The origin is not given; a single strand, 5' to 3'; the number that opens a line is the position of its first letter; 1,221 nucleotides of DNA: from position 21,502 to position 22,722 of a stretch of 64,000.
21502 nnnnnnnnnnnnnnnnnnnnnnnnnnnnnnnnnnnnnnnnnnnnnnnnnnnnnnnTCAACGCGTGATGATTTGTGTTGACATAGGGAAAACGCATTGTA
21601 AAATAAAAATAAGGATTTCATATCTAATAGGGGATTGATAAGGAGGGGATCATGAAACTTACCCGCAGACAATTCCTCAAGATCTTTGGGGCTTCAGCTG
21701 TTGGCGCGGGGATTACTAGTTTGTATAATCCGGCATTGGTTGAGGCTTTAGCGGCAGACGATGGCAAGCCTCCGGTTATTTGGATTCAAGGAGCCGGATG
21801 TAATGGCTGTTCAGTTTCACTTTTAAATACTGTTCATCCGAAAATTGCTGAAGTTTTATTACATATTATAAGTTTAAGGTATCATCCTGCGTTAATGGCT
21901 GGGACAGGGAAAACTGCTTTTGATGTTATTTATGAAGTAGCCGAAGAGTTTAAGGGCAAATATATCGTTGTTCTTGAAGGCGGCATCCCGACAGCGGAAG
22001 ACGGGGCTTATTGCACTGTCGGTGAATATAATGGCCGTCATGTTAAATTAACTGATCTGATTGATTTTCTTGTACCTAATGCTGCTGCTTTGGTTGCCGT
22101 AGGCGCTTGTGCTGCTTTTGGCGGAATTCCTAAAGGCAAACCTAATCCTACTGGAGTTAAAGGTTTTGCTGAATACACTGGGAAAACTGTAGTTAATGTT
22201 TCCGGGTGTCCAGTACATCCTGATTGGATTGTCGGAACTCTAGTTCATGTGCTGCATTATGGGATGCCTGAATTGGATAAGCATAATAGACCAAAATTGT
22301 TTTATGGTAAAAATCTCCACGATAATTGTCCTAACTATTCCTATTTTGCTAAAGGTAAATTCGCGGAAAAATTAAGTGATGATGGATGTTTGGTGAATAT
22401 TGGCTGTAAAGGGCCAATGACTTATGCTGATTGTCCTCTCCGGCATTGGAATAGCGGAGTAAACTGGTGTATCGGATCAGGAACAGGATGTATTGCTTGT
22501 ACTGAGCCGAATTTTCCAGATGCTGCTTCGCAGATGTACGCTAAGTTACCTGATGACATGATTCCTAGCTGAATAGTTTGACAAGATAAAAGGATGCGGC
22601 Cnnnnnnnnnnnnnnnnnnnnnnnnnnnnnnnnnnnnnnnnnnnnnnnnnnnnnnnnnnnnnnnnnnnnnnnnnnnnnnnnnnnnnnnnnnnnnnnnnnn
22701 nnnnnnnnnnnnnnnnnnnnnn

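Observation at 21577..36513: Periplasmic [NiFe] hydrogenase/cytochrome c3 module adjacent to a chemotaxis operon led by a c-heme-containing chemoreceptor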

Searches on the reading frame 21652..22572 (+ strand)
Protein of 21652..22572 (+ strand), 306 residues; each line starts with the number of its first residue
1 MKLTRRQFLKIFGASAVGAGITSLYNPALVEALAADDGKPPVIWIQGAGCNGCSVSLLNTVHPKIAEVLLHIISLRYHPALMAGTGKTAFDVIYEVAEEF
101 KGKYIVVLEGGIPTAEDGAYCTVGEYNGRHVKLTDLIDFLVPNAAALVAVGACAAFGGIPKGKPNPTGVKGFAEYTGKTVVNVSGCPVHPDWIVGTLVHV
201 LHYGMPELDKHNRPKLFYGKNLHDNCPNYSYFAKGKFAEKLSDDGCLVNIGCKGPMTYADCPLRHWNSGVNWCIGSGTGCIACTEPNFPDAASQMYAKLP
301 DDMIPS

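Call 3: search_protein_families(library=pfam, proteins=[window:21652-22572:+], max_evalue=0.01)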
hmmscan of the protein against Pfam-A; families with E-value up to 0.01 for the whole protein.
window:21652-22572:+ (306 aa): 3 families
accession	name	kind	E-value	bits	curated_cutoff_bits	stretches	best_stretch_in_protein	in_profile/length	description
PF14720.11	NiFe_hyd_SSU_C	-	8.7e-30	103.4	27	1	218-295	1-79/80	NiFe/NiFeSe hydrogenase small subunit C-terminal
PF01058.29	Oxidored_q6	-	2.9e-27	95.4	27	1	50-200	1-128/128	NADH ubiquinone oxidoreductase, 20 Kd subunit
PF10518.14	TAT_signal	-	0.0041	17.4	22.7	1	2-20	1-19/21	TAT (twin-arginine translocation) pathway signal sequence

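Call 9: search_protein_families(library=ncbifam, proteins=[window:21652-22572:+], max_evalue=0.01)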
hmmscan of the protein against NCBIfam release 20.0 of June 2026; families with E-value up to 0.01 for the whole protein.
window:21652-22572:+ (306 aa): 6 families
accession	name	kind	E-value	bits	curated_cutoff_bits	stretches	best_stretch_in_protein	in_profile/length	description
NF045520.1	H2_NiFeSe_small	exception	8.8e-113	376.8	470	1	3-297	2-313/314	NiFeSe hydrogenase small subunit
TIGR00391.1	hydA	subfamily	2.9e-79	266.9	179.5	1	3-295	15-308/365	hydrogenase small subunit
NF007779.0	PRK10468.1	equivalog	1.5e-63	215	659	1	3-286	13-298/372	hydrogenase 2 small subunit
TIGR03294.1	FrhG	equivalog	1.2e-05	25.2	245.5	0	141-205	75-145/228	coenzyme F420 hydrogenase subunit gamma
NF045875.1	F420_non_VhuG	exception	2.3e-05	23.8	450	1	42-161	7-95/286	F420-non-reducing hydrogenase subunit VhuG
TIGR01409.1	TAT_signal_seq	domain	0.0053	17.1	16.7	0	3-27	1-26/29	twin-arginine translocation signal domain-containing protein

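Call 31: search_solved_structures(query=window:21652-22572:+, max_evalue=1e-30, show_alignments=2)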
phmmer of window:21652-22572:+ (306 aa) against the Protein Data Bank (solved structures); distinct sequences matched with E-value up to 1e-30: 43.
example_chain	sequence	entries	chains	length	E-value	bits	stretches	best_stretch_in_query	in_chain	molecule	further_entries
2wpn_A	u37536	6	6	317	9e-90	304.4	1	1-296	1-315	PERIPLASMIC [NIFESE] HYDROGENASE, SMALL SUBUNIT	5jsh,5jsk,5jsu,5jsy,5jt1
4kl8_S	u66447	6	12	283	1.7e-88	300.2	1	39-297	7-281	Periplasmic [NiFeSe] hydrogenase small subunit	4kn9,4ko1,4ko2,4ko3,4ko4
1cc1_S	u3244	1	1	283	4.4e-88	298.8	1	39-297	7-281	HYDROGENASE (SMALL SUBUNIT)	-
3ze6_A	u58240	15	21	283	3.5e-81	276.1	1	39-296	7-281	PERIPLASMIC [NIFESE] HYDROGENASE, SMALL SUBUNIT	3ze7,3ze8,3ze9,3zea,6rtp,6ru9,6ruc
1frv_A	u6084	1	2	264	8.8e-68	232.1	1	39-297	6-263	HYDROGENASE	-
1yq9_A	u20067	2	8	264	1.6e-67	231.2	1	39-297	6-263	Periplasmic [NiFe] hydrogenase small subunit | PERIPLASMIC HYDROGENASE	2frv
1h2a_S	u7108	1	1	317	6.2e-63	216.2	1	3-296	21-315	HYDROGENASE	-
3myr_A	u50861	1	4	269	1.5e-60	208.3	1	39-292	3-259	Hydrogenase (NiFe) small subunit HydA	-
4ucq_A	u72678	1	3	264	1.6e-60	208.2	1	39-296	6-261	HYDROGENASE (NIFE) SMALL SUBUNIT HYDA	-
4upe_A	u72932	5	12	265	2e-60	207.9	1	38-296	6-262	NIFE-HYDROGENASE SMALL SUBUNIT | HYDROGENASE (NIFE) SMALL SUBUNIT HYDA | PERIPLASMIC [NIFE] HYDROGENASE SMALL SUBUNIT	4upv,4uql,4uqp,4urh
1yqw_A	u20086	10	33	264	2.4e-60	207.7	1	39-296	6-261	Periplasmic [NiFe] hydrogenase small subunit | HYDROGENASE (NIFE) SMALL SUBUNIT HYDA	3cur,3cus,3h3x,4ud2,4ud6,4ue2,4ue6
4ucx_A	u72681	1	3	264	3.1e-60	207.3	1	39-296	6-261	HYDROGENASE (NIFE) SMALL SUBUNIT HYDA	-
1yrq_A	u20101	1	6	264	3.5e-60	207.1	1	39-296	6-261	Periplasmic [NiFe] hydrogenase small subunit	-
1frf_S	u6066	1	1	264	5.8e-60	206.4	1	39-296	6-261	[NI-FE] HYDROGENASE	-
4ucw_A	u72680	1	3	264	6.7e-60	206.2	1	39-296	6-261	HYDROGENASE (NIFE) SMALL SUBUNIT HYDA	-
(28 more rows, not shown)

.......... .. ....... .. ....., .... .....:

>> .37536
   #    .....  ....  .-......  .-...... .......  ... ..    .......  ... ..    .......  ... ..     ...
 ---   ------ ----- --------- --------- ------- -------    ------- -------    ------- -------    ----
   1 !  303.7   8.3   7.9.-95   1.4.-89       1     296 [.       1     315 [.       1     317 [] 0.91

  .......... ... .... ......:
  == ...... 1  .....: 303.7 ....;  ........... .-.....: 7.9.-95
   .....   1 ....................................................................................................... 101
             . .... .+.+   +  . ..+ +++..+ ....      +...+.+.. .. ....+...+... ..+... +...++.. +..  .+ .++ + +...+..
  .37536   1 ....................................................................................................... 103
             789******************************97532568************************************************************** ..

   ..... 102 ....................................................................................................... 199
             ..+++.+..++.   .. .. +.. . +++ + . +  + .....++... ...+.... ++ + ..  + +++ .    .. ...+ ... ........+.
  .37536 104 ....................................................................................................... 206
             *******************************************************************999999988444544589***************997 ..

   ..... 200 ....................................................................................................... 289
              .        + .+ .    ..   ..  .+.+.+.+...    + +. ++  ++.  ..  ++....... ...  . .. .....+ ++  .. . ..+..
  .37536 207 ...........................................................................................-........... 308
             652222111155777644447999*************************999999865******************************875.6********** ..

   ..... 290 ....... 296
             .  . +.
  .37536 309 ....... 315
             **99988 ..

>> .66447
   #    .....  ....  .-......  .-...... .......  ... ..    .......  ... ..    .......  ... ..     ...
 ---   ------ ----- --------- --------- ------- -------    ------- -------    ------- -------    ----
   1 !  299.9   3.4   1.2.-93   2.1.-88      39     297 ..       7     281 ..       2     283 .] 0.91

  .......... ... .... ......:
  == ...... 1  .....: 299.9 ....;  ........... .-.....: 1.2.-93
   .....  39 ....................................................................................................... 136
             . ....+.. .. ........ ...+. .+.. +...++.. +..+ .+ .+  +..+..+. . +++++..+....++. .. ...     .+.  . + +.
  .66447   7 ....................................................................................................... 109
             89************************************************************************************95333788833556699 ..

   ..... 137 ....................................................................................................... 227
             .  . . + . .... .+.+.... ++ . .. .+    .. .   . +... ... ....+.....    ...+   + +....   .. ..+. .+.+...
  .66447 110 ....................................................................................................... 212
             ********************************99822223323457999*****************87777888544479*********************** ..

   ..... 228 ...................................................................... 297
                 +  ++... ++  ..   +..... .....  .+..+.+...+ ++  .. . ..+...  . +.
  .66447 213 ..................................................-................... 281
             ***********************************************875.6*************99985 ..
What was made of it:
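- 21652..22572 (+): [NiFe] hydrogenase small subunit, 306 aa, Tat signal (TRRQFLK), no C-terminal membrane anchor. Calls 3, 9, 31.
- On Group 1 periplasmic uptake [NiFe] hydrogenase, [NiFeSe]-like clade (HydDB 1a): PF10518 and TIGR01409 give weak hits, and the N-terminus aligns with the DvH HysB signal peptide (calls 3, 9, 31).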
